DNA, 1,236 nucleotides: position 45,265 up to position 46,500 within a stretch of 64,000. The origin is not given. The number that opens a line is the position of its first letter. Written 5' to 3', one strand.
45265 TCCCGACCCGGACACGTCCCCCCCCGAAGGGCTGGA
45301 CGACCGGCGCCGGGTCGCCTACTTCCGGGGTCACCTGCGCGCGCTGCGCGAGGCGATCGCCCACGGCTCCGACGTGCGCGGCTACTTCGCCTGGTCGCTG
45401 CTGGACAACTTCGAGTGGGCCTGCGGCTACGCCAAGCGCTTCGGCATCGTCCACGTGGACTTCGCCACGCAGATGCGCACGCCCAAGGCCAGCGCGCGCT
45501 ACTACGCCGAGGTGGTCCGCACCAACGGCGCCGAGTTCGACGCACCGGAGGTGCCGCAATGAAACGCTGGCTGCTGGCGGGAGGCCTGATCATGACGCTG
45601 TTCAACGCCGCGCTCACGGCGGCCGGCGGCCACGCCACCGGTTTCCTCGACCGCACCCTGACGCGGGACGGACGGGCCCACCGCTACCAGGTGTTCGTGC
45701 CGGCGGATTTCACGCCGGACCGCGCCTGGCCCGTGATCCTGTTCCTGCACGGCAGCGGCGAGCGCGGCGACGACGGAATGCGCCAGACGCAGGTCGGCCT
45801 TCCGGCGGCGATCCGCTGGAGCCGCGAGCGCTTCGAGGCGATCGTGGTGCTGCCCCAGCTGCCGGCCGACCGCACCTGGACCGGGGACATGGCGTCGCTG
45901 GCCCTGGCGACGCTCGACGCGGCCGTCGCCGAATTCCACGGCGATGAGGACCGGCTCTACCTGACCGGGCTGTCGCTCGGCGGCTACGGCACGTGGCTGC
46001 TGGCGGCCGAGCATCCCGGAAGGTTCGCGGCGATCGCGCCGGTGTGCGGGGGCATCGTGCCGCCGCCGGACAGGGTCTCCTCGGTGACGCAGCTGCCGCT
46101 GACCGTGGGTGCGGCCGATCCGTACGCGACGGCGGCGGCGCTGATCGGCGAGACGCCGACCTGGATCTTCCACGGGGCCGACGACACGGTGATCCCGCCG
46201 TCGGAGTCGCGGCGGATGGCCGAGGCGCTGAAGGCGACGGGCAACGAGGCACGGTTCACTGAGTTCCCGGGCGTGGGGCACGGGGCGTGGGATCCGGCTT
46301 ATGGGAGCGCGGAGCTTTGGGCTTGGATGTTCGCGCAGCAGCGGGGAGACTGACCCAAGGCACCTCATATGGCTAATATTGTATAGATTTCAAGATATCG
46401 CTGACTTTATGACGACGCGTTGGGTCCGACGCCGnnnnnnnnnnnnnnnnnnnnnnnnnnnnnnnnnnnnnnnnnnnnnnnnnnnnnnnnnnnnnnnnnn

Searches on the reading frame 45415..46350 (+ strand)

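Call 28: search_protein_families(library=pfam, proteins=[window:45415-46350:+], max_evalue=0.0001)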
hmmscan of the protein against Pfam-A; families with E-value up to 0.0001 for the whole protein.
window:45415-46350:+ (312 aa): 7 families
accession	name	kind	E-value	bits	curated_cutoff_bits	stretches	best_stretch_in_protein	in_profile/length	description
PF00326.27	Peptidase_S9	-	1.7e-14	54.3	22.6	2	235-298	133-196/213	Prolyl oligopeptidase family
PF12146.15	Hydrolase_4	-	8.1e-09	35.6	27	1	246-290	191-233/239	Serine aminopeptidase, S33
PF01738.24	DLH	-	3.7e-07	30.4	21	1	169-290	83-187/217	Dienelactone hydrolase family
PF00561.26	Abhydrolase_1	-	1.2e-06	28.8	25.8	0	179-218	69-103/245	alpha/beta hydrolase fold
PF02230.22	Abhydrolase_2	-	2.3e-06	28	23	0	241-292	150-202/217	Phospholipase/Carboxylesterase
PF00756.26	Esterase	-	8.6e-06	26.1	22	0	92-211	11-147/251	Putative esterase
PF20434.5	BD-FAE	-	3.8e-05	23.7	26.8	0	246-272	189-215/215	BD-FAE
